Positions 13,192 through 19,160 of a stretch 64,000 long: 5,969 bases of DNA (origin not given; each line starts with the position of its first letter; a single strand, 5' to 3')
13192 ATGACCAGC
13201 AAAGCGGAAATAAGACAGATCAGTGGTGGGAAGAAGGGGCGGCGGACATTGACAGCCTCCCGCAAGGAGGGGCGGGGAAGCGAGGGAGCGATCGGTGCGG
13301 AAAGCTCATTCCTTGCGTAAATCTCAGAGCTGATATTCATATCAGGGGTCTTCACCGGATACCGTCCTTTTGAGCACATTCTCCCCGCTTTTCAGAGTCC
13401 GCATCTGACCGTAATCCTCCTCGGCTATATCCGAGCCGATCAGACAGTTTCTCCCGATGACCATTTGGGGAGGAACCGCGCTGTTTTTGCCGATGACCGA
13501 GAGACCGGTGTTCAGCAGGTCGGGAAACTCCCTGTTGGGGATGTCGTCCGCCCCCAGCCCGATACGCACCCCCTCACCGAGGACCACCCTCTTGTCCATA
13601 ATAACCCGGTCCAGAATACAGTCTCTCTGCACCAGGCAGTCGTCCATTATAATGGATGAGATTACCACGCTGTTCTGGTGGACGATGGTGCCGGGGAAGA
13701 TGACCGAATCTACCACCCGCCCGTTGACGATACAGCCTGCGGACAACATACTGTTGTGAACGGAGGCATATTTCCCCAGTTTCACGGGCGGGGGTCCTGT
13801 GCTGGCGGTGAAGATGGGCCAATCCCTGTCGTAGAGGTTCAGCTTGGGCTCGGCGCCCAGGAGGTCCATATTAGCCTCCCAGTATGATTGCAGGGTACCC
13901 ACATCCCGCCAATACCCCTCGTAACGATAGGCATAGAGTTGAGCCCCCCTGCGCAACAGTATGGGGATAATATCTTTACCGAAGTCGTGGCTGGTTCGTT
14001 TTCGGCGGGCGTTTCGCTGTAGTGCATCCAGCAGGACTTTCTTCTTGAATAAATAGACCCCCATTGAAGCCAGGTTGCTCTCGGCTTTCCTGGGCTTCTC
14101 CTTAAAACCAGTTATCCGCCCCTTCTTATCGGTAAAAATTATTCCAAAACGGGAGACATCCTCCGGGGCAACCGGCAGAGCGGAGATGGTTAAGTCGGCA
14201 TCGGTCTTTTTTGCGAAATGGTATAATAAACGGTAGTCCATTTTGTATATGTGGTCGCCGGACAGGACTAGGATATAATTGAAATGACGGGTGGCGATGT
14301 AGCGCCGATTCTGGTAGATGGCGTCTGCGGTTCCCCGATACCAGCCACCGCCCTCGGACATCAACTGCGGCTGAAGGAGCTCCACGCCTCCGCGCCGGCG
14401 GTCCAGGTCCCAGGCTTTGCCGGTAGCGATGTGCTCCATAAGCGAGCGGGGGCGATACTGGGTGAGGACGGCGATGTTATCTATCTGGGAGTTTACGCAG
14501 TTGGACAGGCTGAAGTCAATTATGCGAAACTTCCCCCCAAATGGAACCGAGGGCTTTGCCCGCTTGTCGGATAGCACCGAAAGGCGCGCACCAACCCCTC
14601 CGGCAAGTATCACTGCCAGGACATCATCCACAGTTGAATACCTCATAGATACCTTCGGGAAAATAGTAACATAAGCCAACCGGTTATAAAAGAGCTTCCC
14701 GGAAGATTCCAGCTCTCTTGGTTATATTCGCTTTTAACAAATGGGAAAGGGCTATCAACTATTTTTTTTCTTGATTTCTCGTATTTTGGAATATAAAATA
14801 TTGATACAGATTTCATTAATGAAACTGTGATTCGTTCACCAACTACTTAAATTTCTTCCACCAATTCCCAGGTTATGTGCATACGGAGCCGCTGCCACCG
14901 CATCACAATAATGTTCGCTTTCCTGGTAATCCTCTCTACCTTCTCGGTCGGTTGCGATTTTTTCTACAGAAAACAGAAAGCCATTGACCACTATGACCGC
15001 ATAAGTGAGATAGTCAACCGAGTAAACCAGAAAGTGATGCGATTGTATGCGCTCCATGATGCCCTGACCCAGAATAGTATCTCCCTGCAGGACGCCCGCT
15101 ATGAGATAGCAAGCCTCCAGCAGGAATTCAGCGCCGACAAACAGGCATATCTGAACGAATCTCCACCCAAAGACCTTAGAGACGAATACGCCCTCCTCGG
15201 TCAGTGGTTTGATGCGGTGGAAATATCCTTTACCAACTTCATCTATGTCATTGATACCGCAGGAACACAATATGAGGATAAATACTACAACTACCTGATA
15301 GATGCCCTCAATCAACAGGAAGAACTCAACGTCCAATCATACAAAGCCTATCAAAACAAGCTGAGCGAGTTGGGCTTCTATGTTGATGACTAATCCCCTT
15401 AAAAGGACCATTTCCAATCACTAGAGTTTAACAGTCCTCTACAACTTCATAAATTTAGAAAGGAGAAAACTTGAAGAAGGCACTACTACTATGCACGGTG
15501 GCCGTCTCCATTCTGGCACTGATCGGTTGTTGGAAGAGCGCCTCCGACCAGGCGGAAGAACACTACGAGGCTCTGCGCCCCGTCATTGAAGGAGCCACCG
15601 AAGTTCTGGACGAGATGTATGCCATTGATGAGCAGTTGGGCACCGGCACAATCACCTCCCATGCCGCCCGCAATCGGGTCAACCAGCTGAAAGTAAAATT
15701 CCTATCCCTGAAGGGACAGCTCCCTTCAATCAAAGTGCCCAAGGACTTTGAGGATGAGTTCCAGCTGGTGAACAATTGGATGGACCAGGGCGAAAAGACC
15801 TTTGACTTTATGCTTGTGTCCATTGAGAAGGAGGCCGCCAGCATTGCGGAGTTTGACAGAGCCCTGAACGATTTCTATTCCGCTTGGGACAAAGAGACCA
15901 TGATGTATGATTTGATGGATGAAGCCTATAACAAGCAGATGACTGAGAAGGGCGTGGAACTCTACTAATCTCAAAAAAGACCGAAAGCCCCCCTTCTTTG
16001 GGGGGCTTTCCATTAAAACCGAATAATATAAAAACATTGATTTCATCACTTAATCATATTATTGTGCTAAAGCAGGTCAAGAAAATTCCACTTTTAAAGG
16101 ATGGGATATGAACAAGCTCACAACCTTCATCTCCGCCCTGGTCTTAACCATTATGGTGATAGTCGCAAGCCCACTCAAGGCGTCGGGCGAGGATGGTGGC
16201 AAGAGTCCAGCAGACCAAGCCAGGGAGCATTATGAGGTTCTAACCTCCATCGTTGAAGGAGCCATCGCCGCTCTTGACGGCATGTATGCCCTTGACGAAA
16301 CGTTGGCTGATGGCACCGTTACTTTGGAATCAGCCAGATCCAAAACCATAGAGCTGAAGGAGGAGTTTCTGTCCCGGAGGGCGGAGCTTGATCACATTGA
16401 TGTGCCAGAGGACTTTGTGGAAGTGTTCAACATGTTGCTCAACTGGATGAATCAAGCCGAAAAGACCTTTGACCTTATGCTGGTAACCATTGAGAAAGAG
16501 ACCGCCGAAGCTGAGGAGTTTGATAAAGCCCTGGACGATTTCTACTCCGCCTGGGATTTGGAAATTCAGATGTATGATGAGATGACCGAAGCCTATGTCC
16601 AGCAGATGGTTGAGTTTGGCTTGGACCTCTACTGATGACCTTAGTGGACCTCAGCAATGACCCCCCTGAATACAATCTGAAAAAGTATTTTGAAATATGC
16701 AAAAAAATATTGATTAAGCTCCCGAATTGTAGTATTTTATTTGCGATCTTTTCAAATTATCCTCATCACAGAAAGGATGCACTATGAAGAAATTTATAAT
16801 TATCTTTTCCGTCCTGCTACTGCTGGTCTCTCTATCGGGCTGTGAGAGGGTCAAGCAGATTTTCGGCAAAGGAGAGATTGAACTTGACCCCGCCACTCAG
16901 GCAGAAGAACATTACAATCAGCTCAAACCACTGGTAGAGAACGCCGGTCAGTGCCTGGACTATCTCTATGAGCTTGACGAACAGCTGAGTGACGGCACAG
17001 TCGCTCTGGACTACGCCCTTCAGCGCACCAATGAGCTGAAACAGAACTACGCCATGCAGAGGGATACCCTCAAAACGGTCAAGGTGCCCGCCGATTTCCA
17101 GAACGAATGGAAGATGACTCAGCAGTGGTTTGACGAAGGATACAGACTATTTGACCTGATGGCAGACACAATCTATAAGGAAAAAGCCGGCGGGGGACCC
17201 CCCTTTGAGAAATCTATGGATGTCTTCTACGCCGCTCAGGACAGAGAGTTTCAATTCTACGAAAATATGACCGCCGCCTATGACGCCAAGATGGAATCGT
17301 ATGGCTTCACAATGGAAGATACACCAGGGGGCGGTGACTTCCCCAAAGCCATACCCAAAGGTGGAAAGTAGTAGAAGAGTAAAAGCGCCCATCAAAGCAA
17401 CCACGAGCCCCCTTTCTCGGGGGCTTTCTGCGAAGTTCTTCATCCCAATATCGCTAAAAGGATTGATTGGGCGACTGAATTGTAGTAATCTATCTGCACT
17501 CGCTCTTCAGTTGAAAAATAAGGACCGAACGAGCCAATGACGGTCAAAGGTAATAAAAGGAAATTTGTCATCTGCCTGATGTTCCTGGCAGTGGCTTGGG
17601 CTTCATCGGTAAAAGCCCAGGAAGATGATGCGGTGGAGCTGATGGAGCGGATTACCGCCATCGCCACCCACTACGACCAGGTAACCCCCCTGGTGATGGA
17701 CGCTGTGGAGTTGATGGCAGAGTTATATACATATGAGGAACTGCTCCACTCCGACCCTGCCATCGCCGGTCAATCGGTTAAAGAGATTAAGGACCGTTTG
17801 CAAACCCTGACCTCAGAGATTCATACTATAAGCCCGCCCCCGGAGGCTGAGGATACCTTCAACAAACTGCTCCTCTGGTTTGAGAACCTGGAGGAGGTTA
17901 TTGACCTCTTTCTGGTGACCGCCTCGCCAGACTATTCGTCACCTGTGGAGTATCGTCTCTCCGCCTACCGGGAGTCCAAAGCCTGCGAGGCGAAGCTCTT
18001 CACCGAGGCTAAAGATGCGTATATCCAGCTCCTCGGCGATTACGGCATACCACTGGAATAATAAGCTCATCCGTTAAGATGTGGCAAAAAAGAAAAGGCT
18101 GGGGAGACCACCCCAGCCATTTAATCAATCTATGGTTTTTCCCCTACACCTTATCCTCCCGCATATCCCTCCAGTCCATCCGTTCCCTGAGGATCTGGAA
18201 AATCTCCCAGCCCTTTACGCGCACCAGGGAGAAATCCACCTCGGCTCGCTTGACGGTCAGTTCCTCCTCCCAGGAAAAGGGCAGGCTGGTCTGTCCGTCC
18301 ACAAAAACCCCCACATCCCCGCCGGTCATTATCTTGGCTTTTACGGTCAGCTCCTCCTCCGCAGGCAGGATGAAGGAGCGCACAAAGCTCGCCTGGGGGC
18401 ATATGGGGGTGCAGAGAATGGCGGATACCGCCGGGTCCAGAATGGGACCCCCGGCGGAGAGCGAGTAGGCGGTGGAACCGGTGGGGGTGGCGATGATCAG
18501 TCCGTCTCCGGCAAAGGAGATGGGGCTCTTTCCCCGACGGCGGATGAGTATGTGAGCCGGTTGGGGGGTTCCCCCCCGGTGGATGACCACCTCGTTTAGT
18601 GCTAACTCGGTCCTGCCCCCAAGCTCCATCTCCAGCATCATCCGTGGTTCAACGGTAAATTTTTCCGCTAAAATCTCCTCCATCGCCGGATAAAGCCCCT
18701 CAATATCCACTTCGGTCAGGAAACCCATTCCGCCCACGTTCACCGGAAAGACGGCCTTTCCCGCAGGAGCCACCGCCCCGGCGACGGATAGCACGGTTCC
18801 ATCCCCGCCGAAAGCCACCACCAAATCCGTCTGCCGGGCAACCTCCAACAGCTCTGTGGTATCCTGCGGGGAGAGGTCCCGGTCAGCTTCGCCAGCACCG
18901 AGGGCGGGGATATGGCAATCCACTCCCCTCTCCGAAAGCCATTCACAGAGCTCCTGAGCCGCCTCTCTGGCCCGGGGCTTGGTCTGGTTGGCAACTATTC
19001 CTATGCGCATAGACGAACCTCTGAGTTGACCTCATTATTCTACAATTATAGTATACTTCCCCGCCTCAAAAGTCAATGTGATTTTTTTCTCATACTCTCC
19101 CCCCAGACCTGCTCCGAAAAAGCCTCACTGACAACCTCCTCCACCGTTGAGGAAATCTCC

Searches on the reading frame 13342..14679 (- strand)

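Call 6: search_protein_families(library=pfam, proteins=[window:13342-14679:-], max_evalue=0.0001)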
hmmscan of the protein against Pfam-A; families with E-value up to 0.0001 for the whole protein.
window:13342-14679:- (445 aa): 5 families
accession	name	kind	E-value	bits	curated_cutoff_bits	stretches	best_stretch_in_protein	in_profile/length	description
PF00483.29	NTP_transferase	-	5.2e-64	216.6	21.2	1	22-273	2-242/245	Nucleotidyl transferase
PF24894.1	Hexapep_GlmU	-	1.1e-16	61.2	23.3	1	304-378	13-88/104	GlmU-like, C-terminal hexapeptide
PF25084.1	LbH_EIF2B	-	9.5e-09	35.7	54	1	300-373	29-105/105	EIF2B subunit epsilon LbH domain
PF25247.1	LbH_GLGC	-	3.9e-06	27.3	27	0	297-345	4-52/135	GLGC left-handed parallel beta-helix domain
PF00132.30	Hexapep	-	6.2e-06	26.1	27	0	395-416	9-30/36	Bacterial transferase hexapeptide (six repeats)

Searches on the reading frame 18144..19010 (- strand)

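Call 7: search_protein_families(library=pfam, proteins=[window:18144-19010:-], max_evalue=0.0001)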
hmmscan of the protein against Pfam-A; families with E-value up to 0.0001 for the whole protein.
window:18144-19010:- (288 aa): 3 families
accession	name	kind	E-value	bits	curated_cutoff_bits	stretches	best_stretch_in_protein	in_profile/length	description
PF20143.4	NAD_kinase_C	-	3e-27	95.3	23.7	1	138-264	1-125/126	ATP-NAD kinase C-terminal domain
PF01513.26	NAD_kinase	-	1.5e-15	58.1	25.5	1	3-117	1-129/130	ATP-NAD kinase N-terminal domain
PF00781.29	DAGK_cat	-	1.3e-05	25.2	23.6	1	13-82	14-77/125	Diacylglycerol kinase catalytic domain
